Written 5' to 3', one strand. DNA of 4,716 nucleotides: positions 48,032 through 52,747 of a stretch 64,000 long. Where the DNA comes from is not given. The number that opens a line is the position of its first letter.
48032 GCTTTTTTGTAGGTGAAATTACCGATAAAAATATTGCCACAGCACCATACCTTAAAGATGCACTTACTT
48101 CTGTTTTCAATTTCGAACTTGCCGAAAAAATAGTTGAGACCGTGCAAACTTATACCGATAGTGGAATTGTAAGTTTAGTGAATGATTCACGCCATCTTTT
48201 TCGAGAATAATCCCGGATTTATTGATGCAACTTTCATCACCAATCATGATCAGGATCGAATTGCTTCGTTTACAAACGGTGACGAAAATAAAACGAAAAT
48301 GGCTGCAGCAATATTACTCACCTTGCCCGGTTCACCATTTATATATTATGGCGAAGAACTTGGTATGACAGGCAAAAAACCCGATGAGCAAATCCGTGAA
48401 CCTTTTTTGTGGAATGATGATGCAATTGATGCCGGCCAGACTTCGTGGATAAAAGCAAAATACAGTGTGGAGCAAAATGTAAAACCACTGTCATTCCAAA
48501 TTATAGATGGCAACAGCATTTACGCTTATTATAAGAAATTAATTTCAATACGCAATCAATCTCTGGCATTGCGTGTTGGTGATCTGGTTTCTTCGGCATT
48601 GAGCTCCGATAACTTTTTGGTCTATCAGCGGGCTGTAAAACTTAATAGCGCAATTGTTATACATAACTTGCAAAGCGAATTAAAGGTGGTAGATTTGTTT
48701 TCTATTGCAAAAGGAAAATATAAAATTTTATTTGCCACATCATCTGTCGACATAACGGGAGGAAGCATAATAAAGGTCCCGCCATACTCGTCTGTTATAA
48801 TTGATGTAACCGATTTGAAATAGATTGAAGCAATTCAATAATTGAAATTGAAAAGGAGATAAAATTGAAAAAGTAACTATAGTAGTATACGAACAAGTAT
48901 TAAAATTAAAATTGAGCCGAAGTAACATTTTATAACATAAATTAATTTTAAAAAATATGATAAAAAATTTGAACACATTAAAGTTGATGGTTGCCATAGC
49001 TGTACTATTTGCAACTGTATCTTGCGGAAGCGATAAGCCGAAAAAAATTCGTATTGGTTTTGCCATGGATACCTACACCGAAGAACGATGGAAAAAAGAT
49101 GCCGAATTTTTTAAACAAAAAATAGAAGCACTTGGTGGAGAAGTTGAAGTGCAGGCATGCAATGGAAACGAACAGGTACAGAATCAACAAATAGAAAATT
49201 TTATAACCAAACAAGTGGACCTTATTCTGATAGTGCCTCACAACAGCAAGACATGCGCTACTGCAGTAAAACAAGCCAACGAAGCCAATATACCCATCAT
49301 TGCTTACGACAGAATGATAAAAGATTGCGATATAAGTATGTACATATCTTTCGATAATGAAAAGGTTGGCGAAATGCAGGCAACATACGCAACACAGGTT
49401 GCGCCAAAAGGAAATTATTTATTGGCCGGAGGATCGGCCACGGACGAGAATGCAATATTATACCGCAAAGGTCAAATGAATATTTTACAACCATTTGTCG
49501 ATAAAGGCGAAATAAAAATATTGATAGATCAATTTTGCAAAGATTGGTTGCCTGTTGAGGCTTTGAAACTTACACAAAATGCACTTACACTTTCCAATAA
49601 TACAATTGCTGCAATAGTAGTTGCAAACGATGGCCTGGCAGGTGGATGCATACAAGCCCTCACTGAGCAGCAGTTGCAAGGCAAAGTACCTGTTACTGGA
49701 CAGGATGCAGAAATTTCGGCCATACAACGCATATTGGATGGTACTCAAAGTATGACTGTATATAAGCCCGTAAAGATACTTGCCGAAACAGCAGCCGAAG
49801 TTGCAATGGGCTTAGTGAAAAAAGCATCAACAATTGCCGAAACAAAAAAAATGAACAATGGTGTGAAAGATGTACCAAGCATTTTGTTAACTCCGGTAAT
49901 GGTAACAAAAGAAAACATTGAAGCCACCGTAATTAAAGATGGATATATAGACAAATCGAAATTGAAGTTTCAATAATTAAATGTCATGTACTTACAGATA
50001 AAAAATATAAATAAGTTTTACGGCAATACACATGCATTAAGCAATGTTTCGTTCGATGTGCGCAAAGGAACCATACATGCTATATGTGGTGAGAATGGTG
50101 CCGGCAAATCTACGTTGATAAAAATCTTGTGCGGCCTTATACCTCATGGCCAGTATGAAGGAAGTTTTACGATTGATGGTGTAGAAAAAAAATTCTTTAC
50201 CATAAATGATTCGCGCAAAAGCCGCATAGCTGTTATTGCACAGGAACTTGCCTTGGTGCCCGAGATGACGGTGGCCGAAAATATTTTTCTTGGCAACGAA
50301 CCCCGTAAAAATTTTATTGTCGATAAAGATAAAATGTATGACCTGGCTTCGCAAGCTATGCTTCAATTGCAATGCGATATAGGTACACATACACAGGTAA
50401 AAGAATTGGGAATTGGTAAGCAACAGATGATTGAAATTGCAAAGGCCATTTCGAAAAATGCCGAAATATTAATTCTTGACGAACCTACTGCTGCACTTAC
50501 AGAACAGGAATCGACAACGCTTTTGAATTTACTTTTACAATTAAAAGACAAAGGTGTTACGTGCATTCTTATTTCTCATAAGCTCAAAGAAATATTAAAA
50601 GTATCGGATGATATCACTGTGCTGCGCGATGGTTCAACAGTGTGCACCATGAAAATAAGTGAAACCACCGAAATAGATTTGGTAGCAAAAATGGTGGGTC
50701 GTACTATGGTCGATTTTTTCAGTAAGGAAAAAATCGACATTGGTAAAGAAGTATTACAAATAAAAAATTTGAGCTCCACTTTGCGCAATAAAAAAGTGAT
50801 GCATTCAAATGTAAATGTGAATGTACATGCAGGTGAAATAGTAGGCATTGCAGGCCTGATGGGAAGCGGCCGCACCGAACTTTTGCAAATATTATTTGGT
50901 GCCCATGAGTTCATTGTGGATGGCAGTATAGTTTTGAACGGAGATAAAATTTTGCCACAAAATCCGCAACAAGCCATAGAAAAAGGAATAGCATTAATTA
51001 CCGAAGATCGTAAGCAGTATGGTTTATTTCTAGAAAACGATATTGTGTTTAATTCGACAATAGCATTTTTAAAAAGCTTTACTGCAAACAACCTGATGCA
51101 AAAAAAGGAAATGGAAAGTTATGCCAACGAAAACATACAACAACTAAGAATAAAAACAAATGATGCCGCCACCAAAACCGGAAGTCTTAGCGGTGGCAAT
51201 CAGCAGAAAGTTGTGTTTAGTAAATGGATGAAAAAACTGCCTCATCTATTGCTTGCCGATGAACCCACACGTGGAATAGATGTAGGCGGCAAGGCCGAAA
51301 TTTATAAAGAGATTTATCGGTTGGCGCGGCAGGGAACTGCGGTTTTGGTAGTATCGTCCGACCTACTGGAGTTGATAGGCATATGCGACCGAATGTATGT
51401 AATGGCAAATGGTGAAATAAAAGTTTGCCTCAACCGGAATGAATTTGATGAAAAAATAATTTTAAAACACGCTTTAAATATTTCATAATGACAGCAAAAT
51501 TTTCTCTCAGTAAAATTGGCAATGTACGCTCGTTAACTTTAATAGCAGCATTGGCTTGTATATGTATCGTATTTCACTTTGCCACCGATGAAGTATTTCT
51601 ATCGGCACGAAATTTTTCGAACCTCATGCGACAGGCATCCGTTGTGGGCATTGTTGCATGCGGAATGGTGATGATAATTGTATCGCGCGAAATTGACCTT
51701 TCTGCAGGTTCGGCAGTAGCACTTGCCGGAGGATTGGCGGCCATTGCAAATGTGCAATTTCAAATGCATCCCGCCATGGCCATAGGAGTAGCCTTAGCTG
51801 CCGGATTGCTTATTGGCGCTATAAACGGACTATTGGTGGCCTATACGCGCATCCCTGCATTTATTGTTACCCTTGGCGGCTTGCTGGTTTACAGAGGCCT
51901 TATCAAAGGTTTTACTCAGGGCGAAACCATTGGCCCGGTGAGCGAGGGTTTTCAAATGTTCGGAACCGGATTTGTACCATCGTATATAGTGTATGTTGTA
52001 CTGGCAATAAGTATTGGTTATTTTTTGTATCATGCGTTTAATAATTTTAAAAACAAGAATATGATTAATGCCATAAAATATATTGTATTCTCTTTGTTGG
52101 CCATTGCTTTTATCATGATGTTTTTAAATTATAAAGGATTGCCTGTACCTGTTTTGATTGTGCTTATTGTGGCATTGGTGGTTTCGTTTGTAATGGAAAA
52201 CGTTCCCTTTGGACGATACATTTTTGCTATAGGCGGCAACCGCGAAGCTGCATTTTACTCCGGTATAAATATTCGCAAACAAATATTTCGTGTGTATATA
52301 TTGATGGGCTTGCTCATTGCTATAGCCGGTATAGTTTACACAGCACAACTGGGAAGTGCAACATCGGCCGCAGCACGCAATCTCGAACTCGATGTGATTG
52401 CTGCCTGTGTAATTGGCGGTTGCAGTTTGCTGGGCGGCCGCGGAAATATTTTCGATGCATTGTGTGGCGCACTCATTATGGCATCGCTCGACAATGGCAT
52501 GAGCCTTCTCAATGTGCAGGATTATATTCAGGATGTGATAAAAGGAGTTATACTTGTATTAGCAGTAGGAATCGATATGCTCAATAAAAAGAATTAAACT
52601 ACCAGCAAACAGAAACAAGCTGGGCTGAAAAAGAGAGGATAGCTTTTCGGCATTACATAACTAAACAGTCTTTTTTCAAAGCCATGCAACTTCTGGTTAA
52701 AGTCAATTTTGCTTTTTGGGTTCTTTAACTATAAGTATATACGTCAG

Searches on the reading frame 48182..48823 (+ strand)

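Call 36: search_protein_families(library=pfam, proteins=[window:48182-48823:+], max_evalue=0.00001)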
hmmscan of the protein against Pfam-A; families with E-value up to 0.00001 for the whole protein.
window:48182-48823:+ (213 aa): 2 families
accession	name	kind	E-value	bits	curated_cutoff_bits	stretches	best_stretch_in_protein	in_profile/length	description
PF00128.31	Alpha-amylase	-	2.6e-21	76.8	22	1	12-131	304-444/446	Alpha amylase, catalytic domain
PF23915.1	SusG_C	-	3e-07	31.1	27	1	147-206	3-62/62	Alpha-amylase SusG C-terminal domain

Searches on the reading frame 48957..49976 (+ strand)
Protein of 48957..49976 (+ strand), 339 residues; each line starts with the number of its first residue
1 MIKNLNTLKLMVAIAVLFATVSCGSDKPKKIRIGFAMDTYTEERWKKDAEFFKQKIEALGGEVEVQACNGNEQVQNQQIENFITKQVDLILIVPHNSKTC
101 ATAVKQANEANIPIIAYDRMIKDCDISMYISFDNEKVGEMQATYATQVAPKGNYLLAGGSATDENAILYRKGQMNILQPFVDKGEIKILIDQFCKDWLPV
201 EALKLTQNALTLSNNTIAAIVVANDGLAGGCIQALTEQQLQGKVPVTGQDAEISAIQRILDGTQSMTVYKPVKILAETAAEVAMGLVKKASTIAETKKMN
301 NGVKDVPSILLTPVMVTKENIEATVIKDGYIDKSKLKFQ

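Call 36: search_protein_families(library=pfam, proteins=[window:48957-49976:+], max_evalue=0.00001)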
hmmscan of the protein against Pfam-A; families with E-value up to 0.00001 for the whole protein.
window:48957-49976:+ (339 aa): 1 family
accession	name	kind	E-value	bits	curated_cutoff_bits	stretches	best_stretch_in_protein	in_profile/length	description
PF13407.12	Peripla_BP_4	-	2.6e-54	184.9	35.1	1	33-289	1-256/258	Periplasmic binding protein domain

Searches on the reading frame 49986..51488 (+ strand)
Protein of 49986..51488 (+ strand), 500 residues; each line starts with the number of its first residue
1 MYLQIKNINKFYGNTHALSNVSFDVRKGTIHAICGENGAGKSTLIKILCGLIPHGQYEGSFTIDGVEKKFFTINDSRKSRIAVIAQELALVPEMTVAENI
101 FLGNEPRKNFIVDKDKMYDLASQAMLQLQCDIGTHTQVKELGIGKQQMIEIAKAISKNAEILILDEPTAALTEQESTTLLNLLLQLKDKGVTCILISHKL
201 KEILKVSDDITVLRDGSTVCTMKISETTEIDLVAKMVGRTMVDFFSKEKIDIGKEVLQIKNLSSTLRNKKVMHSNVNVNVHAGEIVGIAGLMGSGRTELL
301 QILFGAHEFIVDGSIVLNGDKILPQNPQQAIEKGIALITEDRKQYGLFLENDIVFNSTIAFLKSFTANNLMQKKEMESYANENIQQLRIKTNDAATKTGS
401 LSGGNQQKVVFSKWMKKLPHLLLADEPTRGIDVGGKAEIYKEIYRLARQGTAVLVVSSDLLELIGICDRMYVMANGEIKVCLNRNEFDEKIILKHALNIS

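Call 36: search_protein_families(library=pfam, proteins=[window:49986-51488:+], max_evalue=0.00001)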
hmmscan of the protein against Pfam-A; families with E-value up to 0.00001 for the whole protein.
window:49986-51488:+ (500 aa): 1 family
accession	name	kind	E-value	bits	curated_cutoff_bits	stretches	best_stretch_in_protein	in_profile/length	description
PF00005.33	ABC_tran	-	9.7e-50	169.2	25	2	18-169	1-137/137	ABC transporter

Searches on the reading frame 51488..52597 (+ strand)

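Call 36: search_protein_families(library=pfam, proteins=[window:51488-52597:+], max_evalue=0.00001)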
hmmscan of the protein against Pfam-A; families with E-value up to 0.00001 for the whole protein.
window:51488-52597:+ (369 aa): 1 family
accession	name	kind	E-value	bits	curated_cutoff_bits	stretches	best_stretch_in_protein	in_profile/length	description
PF02653.21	BPD_transp_2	-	1.9e-39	135.9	26.8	1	43-360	2-269/269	Branched-chain amino acid transport system / permease component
